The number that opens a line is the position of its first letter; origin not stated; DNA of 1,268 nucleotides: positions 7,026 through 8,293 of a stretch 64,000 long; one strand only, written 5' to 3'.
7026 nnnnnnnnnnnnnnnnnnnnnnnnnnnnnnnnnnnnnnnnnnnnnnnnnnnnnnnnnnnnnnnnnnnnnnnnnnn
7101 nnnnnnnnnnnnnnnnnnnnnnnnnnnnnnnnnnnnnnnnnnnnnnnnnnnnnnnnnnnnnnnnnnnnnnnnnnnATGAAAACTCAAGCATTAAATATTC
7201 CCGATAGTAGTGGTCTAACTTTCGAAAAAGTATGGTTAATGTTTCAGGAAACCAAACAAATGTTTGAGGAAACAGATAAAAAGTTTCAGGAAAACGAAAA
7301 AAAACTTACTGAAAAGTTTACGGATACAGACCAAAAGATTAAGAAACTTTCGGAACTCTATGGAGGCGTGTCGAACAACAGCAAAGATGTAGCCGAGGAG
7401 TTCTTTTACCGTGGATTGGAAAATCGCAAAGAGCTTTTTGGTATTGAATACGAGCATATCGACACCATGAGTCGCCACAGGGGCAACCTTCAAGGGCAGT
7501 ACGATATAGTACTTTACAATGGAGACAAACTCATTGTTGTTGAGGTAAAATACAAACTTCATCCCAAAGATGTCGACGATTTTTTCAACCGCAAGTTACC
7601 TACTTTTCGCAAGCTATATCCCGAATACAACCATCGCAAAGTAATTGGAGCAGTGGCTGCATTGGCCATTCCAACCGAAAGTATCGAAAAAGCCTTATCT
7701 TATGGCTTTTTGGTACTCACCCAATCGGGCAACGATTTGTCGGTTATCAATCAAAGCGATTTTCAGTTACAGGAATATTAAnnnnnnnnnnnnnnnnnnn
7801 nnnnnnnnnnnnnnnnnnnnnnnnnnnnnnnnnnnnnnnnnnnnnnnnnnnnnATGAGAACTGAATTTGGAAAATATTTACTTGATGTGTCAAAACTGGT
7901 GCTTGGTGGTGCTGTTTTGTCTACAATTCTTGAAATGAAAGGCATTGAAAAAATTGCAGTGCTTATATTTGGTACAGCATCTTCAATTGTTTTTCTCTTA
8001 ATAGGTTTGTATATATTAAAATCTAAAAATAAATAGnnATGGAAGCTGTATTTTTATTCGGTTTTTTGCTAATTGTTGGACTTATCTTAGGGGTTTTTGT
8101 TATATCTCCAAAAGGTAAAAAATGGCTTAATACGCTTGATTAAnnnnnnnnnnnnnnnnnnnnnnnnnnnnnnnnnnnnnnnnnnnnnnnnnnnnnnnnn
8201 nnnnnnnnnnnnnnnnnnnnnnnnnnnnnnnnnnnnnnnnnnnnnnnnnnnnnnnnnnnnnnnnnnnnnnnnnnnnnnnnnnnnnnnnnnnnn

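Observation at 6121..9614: Segmental duplication bracketing a 2-kb insert: ilvC terminator through rhomboid 5' end is present twice as direct repeats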

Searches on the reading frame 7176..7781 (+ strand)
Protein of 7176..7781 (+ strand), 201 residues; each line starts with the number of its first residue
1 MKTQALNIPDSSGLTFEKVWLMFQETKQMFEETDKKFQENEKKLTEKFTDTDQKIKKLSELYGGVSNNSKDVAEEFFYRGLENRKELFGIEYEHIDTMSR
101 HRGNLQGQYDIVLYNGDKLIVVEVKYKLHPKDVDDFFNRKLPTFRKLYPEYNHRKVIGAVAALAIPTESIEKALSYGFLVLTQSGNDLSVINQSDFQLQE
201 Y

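Call 5: search_protein_families(library=pfam, proteins=[window:7176-7781:+], max_evalue=0.01)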
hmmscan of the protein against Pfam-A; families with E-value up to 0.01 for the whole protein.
window:7176-7781:+ (201 aa): 0 families

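Call 9: find_encoding_contigs(protein=window:7176-7781:+, flank=6000, max_places=10)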
Protein window:7176-7781:+ (201 aa): 3 contigs read that carry it; 1 place shown.
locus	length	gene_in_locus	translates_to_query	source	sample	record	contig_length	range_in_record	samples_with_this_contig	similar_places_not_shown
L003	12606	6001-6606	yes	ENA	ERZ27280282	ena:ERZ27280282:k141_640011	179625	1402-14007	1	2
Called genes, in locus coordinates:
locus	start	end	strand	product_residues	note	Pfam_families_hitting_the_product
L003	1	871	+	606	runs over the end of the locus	PF00920:ILVD_EDD_N, PF24877:ILV_EDD_C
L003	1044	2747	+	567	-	PF02776:TPP_enzyme_N, PF00205:TPP_enzyme_M, PF02775:TPP_enzyme_C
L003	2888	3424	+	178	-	PF01842:ACT (weak), PF22629:ACT_AHAS_ss, PF13710:ACT_5 (weak), PF10369:ALS_ss_C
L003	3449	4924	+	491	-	PF07991:KARI_N, PF01450:KARI_C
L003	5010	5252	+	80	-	PF04255:DUF433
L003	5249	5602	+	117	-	PF18480:DUF5615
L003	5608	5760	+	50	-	-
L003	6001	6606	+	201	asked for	-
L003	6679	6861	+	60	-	PF20482:DUF6722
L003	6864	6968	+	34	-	-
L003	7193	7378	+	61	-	-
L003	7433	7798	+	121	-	-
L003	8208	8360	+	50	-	-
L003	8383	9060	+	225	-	PF01694:Rhomboid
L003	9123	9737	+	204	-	PF01300:Sua5_yciO_yrdC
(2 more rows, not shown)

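Call 16: find_homologous_proteins(query=window:7176-7781:+, max_evalue=0.001)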
Query window:7176-7781:+ (201 aa): 246 proteins with E <= 0.001 among 413 candidates; the best 120 are listed.
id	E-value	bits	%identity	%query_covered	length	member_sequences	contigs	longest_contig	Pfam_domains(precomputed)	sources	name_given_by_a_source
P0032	1.1e-113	396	90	100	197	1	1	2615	-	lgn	-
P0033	5.7e-91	322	74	97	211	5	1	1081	PF26618.1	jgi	-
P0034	3.4e-88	312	70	98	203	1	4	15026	-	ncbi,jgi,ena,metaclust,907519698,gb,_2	metaclust:\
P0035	1.7e-84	300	73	90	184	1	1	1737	-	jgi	-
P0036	8.4e-83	295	75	85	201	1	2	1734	-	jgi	-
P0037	3.5e-82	293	73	90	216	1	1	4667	-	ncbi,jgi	-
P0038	9.6e-82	291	67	100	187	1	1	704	-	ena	-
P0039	1.6e-81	291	67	100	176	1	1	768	-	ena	-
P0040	1.9e-81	290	69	100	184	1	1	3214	-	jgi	-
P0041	1.3e-80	288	73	89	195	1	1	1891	-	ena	-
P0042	1.6e-80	287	73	89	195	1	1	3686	-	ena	-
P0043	6.9e-78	279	80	76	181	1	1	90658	-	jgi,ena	-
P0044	1.6e-77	278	73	86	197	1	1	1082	-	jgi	-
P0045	4.4e-76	273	64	96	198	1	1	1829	-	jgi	-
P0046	7.2e-76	272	65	96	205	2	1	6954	-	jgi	-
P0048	3.4e-67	244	60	94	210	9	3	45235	PF26618.1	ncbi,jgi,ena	-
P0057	1.4e-64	235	59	94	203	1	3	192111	PF26618.1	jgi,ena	-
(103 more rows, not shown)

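Call 22: find_encoding_contigs(protein=P0032, flank=6000, max_places=4)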
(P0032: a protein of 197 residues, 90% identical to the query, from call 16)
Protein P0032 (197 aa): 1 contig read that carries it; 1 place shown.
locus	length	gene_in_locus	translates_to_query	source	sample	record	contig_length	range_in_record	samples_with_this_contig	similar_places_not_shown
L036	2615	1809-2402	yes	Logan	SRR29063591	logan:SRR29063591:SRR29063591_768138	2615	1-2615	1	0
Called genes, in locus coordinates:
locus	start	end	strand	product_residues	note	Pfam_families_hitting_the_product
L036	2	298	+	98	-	?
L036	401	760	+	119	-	PF05635:23S_rRNA_IVP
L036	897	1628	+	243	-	PF01113:DapB_N, PF05173:DapB_C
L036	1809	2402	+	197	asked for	-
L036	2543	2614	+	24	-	?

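Call 23: find_encoding_contigs(protein=P0043, flank=8000, max_places=4)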
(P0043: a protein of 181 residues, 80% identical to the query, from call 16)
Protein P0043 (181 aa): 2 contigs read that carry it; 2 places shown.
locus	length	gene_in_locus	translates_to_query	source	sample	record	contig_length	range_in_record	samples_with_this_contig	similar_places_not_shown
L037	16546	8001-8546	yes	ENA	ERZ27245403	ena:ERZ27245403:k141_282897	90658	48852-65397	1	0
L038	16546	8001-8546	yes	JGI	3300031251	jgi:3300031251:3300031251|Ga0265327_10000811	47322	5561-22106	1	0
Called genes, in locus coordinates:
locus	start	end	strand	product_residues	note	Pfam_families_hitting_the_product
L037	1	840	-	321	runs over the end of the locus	-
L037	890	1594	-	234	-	PF00756:Esterase (weak)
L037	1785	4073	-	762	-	PF22085:NorB_cytochrome_c-like, PF00115:COX1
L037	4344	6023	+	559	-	PF00672:HAMP (weak), PF00512:HisKA, PF02518:HATPase_c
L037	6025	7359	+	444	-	PF00072:Response_reg, PF00158:Sigma54_activat, PF14532:Sigma54_activ_2, PF00004:AAA (weak), PF07728:AAA_5, PF25601:AAA_lid_14, PF02954:HTH_8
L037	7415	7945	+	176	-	PF07998:Peptidase_M54, PF00413:Peptidase_M10 (weak)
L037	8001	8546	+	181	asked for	-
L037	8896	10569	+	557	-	PF12849:PBP_like_2 (weak), PF01597:GCV_H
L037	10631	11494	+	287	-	PF12838:Fer4_7 (faint), PF13187:Fer4_9 (faint), PF12797:Fer4_2 (faint), PF12837:Fer4_6 (faint), PF13237:Fer4_10 (faint), PF13247:Fer4_11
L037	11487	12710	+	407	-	PF03916:NrfD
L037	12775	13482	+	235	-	PF01597:GCV_H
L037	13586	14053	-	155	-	-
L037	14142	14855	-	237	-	PF02678:Pirin, PF17954:Pirin_C_2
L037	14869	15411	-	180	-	PF04264:YceI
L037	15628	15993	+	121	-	-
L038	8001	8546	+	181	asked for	-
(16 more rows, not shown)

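Call 25: search_protein_families(library=pfam, proteins=[P0033, P0048, P0057, window:7176-7781:+], max_evalue=1)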
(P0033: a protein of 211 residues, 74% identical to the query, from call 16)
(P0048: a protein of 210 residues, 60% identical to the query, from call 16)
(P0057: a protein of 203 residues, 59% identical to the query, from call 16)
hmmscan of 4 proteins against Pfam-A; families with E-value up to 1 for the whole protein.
P0033 (211 aa): 8 families
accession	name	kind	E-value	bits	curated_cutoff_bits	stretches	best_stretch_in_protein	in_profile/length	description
PF00261.25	Tropomyosin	-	0.011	15.6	38.6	1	26-81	109-164/242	Tropomyosin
PF09321.15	DUF1978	-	0.017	14.9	25.4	1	26-85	86-143/244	Domain of unknown function (DUF1978)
PF11083.13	Relaxase_C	-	0.018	15.7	30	1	33-81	19-65/125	C-terminal helical hairpin domain from relaxase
PF14131.11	DUF4298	-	0.078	13.5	27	1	36-75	3-42/87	Domain of unknown function (DUF4298)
PF12705.13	PDDEXK_1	-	0.09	13.1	22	1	53-145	67-155/247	PD-(D/E)XK nuclease superfamily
PF08655.15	DASH_Ask1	-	0.17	12.3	20.7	1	45-66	6-27/64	DASH complex subunit Ask1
PF02401.23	LYTB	-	0.29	10.8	24.5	0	160-184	239-263/267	LytB protein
PF15638.11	Tox-MPTase2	-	0.3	11.2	25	1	21-75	134-190/196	Metallopeptidase toxin 2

P0048 (210 aa): 17 families
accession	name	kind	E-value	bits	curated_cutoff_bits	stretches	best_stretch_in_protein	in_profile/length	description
PF12644.12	DUF3782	-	0.0018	18.9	24.4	1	35-86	2-54/78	Protein of unknown function (DUF3782)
PF09321.15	DUF1978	-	0.0032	17.3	25.4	1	31-82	92-141/244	Domain of unknown function (DUF1978)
PF11083.13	Relaxase_C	-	0.0034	18.1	30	1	31-80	18-65/125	C-terminal helical hairpin domain from relaxase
PF25108.1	YMR265C_C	-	0.0082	16.6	30.5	1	12-86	49-122/189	YMR265C C-terminal domain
PF16454.10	PI3K_P85_iSH2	-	0.0098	15.9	31.5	1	20-60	10-50/161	Phosphatidylinositol 3-kinase regulatory subunit P85 inter-SH2 domain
PF05240.20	APOBEC_C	-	0.012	16.1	23.6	1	182-205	19-42/78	APOBEC-like C-terminal domain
PF00261.25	Tropomyosin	-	0.015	15.2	38.6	1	30-81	114-228/242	Tropomyosin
PF00015.26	MCPsignal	-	0.061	13.6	34.6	1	23-83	103-163/172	Methyl-accepting chemotaxis protein (MCP) signalling domain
PF18595.6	Nuf2_DHR10-like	-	0.1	13.1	28.4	0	34-83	26-75/117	Nuf2, DHR10-like domain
PF12705.13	PDDEXK_1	-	0.1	13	22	1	38-140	52-150/247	PD-(D/E)XK nuclease superfamily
PF03938.19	OmpH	-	0.12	13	32.4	1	26-125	25-120/141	Outer membrane protein (OmpH-like)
PF18772.7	APOBEC2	-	0.13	12.7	26.8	0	183-205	116-138/175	APOBEC2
PF05377.16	FlaC_arch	-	0.15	12.9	27.8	1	32-76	5-49/55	Flagella accessory protein C (FlaC)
PF07788.17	PDDEXK_10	-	0.15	12.4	21.2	1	117-145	4-31/74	PD-(D/E)XK nuclease superfamily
PF01385.25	OrfB_IS605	-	0.16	12.6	30.5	1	34-86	44-96/120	Probable transposase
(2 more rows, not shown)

P0057 (203 aa): 12 families
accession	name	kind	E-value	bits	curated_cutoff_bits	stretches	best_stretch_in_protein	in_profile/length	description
PF18595.6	Nuf2_DHR10-like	-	0.0023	18.4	28.4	1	28-82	27-81/117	Nuf2, DHR10-like domain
PF12644.12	DUF3782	-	0.0034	17.9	24.4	1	29-79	3-54/78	Protein of unknown function (DUF3782)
PF05240.20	APOBEC_C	-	0.0051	17.2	23.6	1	175-198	19-42/78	APOBEC-like C-terminal domain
PF11083.13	Relaxase_C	-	0.031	14.9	30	1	31-73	26-65/125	C-terminal helical hairpin domain from relaxase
PF12705.13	PDDEXK_1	-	0.031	14.7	22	1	31-133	52-150/247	PD-(D/E)XK nuclease superfamily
PF25101.1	Spectrin_7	-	0.04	14.7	27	1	22-58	32-67/99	Animal spectrin repeats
PF18772.7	APOBEC2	-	0.05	14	26.8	0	176-199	116-139/175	APOBEC2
PF07788.17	PDDEXK_10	-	0.085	13.2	21.2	1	110-142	4-35/74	PD-(D/E)XK nuclease superfamily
PF10241.14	KxDL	-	0.097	13.4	27.2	1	27-62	41-76/86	Uncharacterized conserved protein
PF00015.26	MCPsignal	-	0.12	12.6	34.6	1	23-76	103-156/172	Methyl-accepting chemotaxis protein (MCP) signalling domain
PF06013.18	WXG100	-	0.14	12.9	27.3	0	22-48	60-86/86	Proteins of 100 residues with WXG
PF07061.16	Swi5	-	0.2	12.2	22.1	1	25-60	8-43/80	Swi5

window:7176-7781:+ (201 aa): 4 families
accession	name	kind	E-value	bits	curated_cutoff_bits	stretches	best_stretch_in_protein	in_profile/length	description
PF25101.1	Spectrin_7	-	0.022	15.5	27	1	15-74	31-91/99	Animal spectrin repeats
PF12705.13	PDDEXK_1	-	0.045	14.1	22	1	41-132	61-152/247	PD-(D/E)XK nuclease superfamily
PF11083.13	Relaxase_C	-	0.14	12.9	30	1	32-60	18-47/125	C-terminal helical hairpin domain from relaxase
PF07788.17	PDDEXK_10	-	0.18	12.2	21.2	1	109-155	5-45/74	PD-(D/E)XK nuclease superfamily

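Call 26: search_protein_families(library=ncbifam, proteins=[window:7176-7781:+], max_evalue=0.1)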
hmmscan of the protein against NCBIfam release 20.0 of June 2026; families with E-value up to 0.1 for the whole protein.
window:7176-7781:+ (201 aa): 2 families
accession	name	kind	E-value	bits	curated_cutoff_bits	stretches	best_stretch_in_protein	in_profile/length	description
NF005188.0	PRK06664.1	equivalog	0.024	13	469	1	23-70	609-656/661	flagellar hook-associated protein FliD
TIGR02135.1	phoU_full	equivalog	0.047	13.3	130.25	1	15-58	114-157/212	phosphate signaling complex protein PhoU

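Call 27: search_solved_structures(query=window:7176-7781:+, max_evalue=1)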
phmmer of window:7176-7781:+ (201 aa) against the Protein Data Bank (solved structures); distinct sequences matched with E-value up to 1: 0.

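Call 31: find_related_loci(query=A2, collection=metagenome_contigs, flank=5000)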
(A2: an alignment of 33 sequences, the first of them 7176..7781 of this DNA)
Query A2 (201 aa) in metagenome_contigs; peptide patterns used: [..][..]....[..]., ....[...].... (x = any residue, [..] = any of these).
549 stretches matched a pattern; 327 encode a relative of the query (tblastn E <= 1e-3); the best 80 are kept; 79 distinct loci.
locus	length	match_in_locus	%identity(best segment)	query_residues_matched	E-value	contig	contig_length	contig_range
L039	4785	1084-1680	70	6-201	2e-96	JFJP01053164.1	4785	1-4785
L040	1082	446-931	73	24-196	9e-93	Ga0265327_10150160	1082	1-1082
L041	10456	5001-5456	80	50-201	2e-83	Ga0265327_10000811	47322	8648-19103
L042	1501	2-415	80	64-201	6e-80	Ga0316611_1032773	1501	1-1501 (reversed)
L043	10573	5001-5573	60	14-201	1e-73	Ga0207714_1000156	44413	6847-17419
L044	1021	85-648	58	14-201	2e-78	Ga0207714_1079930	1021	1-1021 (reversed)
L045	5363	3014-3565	59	14-201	1e-71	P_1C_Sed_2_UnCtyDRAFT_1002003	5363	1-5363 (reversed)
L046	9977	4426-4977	59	14-201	7e-72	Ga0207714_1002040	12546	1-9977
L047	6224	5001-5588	56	8-201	4e-71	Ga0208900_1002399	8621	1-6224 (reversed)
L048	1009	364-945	56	14-200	5e-76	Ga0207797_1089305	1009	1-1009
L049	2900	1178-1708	59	14-201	4e-70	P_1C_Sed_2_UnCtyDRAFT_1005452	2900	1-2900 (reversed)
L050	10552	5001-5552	57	14-201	3e-69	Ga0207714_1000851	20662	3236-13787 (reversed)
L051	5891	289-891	55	14-200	1e-68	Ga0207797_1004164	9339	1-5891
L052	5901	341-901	56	14-200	1e-68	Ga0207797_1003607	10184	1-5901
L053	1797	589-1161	54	14-201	3e-71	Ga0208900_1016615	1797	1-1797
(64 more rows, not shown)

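Call 38: search_protein_families(library=padloc, proteins=[window:7176-7781:+], max_evalue=0.1)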
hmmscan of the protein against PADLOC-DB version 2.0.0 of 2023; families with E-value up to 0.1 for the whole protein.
window:7176-7781:+ (201 aa): 2 families
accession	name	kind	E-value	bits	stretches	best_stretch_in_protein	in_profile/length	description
PDLC01085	C3a181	-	0.0031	15.4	1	12-64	55-102/226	Diadenylate cyclase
PDLC01250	Cas4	-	0.021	13.1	1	94-131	51-87/168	"CAS-I,CAS-II,CAS-III,CAS-IV,CAS-V,CAS-VI; acquisition_associated"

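Call 39: search_protein_families(library=phrogs, proteins=[window:7176-7781:+], max_evalue=0.1)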
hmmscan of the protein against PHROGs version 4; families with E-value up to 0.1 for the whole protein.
window:7176-7781:+ (201 aa): 0 families

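Call 47: predict_structure(alignment_id=A2)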
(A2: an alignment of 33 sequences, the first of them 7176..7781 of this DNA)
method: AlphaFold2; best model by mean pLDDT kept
length: 201 residues; sequences in the alignment: 33
mean_pLDDT: 77.9   pTM: 0.67
mean pLDDT of the five models: 77.9, 77.6, 76.6, 76.2, 76.3
residues with pLDDT >= 90: 109; 70-90: 25; 50-70: 36; < 50: 31
segments of 3 or more residues with pLDDT < 50: 1-14, 37-50
pLDDT, mean of each block of 10 residues (from residue 1): 39 54 55 50 41 55 60 91 91 94 92 93 95 96 93 94 93 95 89 86 88
secondary structure, 60 per line:
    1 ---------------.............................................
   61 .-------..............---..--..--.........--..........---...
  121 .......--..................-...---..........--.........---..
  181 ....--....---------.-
elements in order: H16-61 H69-82 E94-102 E105-114 E118-127 H130-147 E155-164 H167-175 E179-184 E187-190

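Call 73: find_related_loci(query=A2, collection=viral_contigs, flank=4000)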
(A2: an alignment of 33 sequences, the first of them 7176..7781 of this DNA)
Query A2 (201 aa) in viral_contigs; peptide patterns used: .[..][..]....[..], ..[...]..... (x = any residue, [..] = any of these).
74 stretches matched a pattern, but none encodes a relative of the query by tblastn (E <= 1e-3).

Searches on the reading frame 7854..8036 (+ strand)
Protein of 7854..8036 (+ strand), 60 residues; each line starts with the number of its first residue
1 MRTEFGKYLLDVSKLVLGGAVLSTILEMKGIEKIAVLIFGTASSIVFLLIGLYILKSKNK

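Call 5: search_protein_families(library=pfam, proteins=[window:7854-8036:+], max_evalue=0.01)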
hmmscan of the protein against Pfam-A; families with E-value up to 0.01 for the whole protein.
window:7854-8036:+ (60 aa): 1 family
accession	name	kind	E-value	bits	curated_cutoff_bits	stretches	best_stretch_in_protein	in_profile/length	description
PF20482.3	DUF6722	-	2.3e-13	50.6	27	1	5-53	1-48/49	Family of unknown function (DUF6722)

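Call 26: search_protein_families(library=ncbifam, proteins=[window:7854-8036:+], max_evalue=0.1)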
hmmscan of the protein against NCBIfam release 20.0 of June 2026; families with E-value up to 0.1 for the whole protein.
window:7854-8036:+ (60 aa): 1 family
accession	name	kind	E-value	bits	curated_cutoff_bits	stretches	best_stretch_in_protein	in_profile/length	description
NF033493.0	MetS_like_NSS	subfamily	0.034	13.9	25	0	41-55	2-16/30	MetS family NSS transporter small subunit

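Call 38: search_protein_families(library=padloc, proteins=[window:7854-8036:+], max_evalue=0.1)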
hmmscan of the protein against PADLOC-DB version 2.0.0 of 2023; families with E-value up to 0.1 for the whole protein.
window:7854-8036:+ (60 aa): 0 families

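Call 39: search_protein_families(library=phrogs, proteins=[window:7854-8036:+], max_evalue=0.1)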
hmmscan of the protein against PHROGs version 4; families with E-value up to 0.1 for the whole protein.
window:7854-8036:+ (60 aa): 1 family
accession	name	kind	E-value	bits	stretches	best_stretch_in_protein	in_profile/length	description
phrog_23063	-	unknown function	0.086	14.1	1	2-56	22-80/80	-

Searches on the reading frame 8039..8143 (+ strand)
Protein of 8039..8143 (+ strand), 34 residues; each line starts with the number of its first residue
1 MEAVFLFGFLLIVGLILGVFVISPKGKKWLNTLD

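Call 5: search_protein_families(library=pfam, proteins=[window:8039-8143:+], max_evalue=0.01)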
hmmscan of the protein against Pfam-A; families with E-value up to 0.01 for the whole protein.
window:8039-8143:+ (34 aa): 0 families

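Call 38: search_protein_families(library=padloc, proteins=[window:8039-8143:+], max_evalue=0.1)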
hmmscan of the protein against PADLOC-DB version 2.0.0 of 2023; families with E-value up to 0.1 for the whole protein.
window:8039-8143:+ (34 aa): 0 families

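Call 39: search_protein_families(library=phrogs, proteins=[window:8039-8143:+], max_evalue=0.1)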
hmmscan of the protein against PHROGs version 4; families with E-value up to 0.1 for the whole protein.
window:8039-8143:+ (34 aa): 0 families
